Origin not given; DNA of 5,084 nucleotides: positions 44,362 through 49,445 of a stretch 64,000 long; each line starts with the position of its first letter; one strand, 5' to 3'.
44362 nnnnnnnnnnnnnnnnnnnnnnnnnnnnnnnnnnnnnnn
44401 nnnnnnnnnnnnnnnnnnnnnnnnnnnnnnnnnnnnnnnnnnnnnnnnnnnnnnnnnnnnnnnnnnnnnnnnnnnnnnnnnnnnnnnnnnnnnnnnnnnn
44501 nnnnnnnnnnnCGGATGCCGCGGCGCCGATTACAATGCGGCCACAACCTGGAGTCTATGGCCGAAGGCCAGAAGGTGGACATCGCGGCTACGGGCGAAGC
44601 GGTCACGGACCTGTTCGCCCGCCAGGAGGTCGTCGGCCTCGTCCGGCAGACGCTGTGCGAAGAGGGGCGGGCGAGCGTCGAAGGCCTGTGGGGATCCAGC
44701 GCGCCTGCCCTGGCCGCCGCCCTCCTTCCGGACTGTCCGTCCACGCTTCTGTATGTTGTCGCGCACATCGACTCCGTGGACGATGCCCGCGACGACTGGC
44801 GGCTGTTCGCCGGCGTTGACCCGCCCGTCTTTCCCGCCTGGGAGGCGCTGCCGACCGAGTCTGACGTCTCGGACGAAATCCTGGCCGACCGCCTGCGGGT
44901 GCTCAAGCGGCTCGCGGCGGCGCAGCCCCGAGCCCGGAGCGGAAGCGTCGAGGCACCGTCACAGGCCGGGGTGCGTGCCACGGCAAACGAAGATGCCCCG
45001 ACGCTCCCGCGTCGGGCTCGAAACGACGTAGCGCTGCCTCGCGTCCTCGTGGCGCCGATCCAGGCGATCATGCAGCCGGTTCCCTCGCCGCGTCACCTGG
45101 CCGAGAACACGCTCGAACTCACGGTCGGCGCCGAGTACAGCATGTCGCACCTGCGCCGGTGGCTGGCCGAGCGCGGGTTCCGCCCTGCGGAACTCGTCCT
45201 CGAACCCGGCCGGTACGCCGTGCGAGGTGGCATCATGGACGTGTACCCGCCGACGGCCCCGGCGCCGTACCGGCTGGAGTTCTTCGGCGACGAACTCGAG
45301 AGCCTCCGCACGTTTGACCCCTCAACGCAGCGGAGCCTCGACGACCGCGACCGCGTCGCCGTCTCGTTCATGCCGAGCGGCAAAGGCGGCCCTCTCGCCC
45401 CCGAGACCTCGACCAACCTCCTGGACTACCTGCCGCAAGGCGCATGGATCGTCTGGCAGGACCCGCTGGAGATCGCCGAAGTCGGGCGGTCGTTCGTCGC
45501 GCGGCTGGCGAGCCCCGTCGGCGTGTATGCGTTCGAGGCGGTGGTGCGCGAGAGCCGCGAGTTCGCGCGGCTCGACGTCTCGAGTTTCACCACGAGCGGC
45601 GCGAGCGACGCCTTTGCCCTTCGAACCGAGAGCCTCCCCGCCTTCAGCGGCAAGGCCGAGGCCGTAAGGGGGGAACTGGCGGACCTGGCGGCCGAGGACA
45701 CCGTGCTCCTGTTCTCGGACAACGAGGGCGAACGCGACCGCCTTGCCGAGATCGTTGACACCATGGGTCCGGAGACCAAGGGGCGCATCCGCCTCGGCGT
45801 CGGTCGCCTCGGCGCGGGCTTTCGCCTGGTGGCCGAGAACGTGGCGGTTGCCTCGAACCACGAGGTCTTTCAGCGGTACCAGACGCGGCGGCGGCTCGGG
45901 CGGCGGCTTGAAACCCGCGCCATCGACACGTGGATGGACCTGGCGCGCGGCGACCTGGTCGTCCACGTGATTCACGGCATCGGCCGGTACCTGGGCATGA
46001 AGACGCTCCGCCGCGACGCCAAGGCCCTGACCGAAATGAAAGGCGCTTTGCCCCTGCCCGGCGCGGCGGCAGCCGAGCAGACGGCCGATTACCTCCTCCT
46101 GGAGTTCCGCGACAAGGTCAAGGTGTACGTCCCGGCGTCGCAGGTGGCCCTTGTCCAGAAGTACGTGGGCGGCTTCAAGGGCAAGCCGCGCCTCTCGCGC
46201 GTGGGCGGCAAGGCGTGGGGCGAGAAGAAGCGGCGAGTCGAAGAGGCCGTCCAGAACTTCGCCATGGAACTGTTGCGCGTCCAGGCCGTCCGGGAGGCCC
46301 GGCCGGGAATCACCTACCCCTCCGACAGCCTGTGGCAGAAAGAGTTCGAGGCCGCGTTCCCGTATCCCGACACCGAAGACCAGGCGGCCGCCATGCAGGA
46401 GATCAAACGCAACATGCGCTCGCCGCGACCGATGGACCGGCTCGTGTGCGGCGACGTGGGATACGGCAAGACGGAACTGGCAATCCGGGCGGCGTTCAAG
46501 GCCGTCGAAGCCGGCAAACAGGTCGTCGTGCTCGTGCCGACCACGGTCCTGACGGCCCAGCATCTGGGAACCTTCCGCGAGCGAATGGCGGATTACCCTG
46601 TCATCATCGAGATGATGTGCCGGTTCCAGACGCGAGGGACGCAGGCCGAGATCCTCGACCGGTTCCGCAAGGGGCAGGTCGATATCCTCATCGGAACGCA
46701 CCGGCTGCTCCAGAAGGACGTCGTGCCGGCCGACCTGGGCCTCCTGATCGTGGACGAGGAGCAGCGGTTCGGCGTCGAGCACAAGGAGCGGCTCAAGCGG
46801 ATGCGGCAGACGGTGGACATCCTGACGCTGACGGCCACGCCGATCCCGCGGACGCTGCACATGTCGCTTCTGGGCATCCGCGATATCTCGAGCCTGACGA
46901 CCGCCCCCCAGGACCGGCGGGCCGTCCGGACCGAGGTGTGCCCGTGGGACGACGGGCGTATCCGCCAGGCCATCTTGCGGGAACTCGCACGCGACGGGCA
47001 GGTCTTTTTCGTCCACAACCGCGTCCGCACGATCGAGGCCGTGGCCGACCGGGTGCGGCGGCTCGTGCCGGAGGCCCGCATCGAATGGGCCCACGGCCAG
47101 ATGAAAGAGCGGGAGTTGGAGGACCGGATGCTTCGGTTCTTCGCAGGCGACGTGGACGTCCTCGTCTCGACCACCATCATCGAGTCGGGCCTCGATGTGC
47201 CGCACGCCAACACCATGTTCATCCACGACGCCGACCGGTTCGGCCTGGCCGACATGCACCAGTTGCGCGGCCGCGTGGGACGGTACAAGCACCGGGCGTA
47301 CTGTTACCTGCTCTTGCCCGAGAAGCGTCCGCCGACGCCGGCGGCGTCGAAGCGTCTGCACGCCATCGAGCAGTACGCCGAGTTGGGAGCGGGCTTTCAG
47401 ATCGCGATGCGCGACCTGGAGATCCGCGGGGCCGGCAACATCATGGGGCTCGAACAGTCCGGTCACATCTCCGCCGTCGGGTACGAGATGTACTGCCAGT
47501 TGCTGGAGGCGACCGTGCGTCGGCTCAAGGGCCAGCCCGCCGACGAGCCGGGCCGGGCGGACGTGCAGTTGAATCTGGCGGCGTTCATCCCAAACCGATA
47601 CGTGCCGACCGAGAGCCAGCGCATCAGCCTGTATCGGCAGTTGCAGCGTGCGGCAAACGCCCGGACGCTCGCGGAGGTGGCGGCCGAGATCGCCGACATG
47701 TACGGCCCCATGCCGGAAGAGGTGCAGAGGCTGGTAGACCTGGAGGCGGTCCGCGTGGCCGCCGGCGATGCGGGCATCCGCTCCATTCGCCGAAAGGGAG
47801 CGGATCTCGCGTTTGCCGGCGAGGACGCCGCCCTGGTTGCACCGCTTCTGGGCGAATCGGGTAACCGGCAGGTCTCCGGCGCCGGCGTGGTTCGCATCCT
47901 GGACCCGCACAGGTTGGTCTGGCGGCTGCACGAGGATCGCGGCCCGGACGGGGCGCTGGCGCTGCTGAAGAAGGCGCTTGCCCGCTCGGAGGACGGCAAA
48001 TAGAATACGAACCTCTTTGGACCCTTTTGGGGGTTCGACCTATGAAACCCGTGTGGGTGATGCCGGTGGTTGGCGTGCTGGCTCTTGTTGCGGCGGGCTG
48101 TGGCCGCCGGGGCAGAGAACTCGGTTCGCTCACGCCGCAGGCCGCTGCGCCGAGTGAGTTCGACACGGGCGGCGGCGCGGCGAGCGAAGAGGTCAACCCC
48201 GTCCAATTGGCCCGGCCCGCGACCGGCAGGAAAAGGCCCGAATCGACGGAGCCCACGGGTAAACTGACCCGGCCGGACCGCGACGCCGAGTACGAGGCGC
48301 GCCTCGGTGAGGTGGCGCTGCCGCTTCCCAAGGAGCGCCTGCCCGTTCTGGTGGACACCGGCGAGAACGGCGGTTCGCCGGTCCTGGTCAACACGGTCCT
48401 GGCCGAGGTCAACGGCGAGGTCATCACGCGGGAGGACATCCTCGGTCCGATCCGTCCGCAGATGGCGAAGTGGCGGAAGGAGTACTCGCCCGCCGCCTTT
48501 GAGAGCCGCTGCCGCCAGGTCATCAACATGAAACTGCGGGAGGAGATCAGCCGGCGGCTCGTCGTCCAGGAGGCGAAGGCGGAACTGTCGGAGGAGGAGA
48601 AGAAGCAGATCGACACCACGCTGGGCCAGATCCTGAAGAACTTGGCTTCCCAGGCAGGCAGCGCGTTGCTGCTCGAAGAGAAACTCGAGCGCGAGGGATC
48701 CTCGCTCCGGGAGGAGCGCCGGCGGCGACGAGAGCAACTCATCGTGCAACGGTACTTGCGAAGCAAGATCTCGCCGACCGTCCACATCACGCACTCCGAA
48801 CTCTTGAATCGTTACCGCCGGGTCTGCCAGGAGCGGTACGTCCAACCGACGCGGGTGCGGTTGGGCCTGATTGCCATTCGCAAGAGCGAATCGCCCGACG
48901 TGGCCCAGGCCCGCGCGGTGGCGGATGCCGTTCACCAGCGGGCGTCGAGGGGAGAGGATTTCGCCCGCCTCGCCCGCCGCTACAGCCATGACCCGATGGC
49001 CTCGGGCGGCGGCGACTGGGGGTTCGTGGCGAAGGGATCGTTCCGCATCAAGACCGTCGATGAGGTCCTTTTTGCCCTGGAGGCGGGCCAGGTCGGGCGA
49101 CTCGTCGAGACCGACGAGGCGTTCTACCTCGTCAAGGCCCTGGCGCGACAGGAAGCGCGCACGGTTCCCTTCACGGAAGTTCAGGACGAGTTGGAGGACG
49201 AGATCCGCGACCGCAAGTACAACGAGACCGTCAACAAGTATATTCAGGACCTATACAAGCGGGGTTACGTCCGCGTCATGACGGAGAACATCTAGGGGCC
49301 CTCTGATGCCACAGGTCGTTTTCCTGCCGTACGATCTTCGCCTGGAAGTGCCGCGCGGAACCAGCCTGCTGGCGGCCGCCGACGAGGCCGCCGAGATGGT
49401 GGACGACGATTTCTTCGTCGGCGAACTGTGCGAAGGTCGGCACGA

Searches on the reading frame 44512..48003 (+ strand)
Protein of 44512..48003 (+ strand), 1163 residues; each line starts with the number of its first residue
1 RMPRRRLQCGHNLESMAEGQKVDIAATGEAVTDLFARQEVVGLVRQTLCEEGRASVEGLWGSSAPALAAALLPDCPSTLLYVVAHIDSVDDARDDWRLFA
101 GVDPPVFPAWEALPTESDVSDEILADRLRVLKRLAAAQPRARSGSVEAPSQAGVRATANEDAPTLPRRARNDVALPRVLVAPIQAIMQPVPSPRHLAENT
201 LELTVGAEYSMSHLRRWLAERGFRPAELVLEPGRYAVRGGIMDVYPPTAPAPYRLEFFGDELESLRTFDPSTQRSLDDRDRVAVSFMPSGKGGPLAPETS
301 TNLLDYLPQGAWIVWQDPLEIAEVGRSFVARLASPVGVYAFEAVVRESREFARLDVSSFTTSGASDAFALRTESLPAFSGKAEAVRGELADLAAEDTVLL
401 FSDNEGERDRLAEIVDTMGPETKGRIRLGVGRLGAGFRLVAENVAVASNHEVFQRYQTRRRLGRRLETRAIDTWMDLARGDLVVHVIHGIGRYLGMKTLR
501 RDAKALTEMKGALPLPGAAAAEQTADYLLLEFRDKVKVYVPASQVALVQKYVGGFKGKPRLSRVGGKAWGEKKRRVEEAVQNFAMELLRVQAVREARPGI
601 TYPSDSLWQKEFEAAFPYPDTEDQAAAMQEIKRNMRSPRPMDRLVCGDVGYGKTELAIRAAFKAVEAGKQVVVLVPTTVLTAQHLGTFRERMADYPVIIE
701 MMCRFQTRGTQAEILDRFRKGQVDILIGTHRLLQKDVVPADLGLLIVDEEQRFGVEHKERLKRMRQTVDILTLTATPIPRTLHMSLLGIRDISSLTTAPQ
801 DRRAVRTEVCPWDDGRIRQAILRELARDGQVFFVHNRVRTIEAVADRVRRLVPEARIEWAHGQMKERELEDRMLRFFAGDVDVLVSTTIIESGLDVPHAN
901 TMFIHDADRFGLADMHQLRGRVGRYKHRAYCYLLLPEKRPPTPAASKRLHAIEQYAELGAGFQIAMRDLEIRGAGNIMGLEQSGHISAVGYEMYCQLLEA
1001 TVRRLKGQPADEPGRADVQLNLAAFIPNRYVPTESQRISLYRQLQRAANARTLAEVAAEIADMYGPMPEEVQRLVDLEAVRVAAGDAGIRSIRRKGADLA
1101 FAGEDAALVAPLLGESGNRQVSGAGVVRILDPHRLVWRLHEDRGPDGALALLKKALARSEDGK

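Call 18: search_protein_families(library=pfam, proteins=[window:44512-48003:+], max_evalue=0.001)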
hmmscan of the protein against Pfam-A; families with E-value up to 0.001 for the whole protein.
window:44512-48003:+ (1163 aa): 7 families
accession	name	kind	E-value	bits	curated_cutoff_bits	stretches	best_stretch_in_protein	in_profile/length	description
PF00270.35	DEAD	-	1.2e-22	80.9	26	1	621-782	1-164/167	DEAD/DEAH box helicase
PF00271.37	Helicase_C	-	1.9e-21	76.8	23.5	1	821-925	6-109/110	Helicase conserved C-terminal domain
PF17757.6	UvrB_inter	-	8.5e-21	74.3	22.9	1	201-284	1-85/91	UvrB interaction domain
PF03461.20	TRCF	-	1e-19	71.1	25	1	1020-1101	1-82/95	TRCF domain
PF02559.22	CarD_TRCF_RID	-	8.5e-14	51.8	23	1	478-552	2-57/57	CarD-like/TRCF RID domain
PF04851.21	ResIII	-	1.7e-09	38.2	22.5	1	622-777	6-162/164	Type III restriction enzyme, res subunit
PF22590.2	Cas3-like_C_2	-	0.00029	21.5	27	1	829-926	3-105/106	CRISPR-associated nuclease/helicase Cas3, C-terminal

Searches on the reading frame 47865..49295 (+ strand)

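Call 18: search_protein_families(library=pfam, proteins=[window:47865-49295:+], max_evalue=0.001)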
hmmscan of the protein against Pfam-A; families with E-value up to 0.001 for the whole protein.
window:47865-49295:+ (476 aa): 4 families
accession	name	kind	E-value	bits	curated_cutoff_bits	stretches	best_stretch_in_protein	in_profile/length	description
PF13616.12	Rotamase_3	-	1.2e-14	55.2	22.5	1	327-428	12-115/116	PPIC-type PPIASE domain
PF00639.27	Rotamase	-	3.6e-13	50.7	21.7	1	339-425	7-95/97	PPIC-type PPIASE domain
PF13145.12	Rotamase_2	-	6.5e-08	33.9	27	1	312-441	5-121/121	PPIC-type PPIASE domain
PF09312.16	SurA_N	-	0.00021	21.9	30.8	1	175-296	1-116/118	SurA N-terminal domain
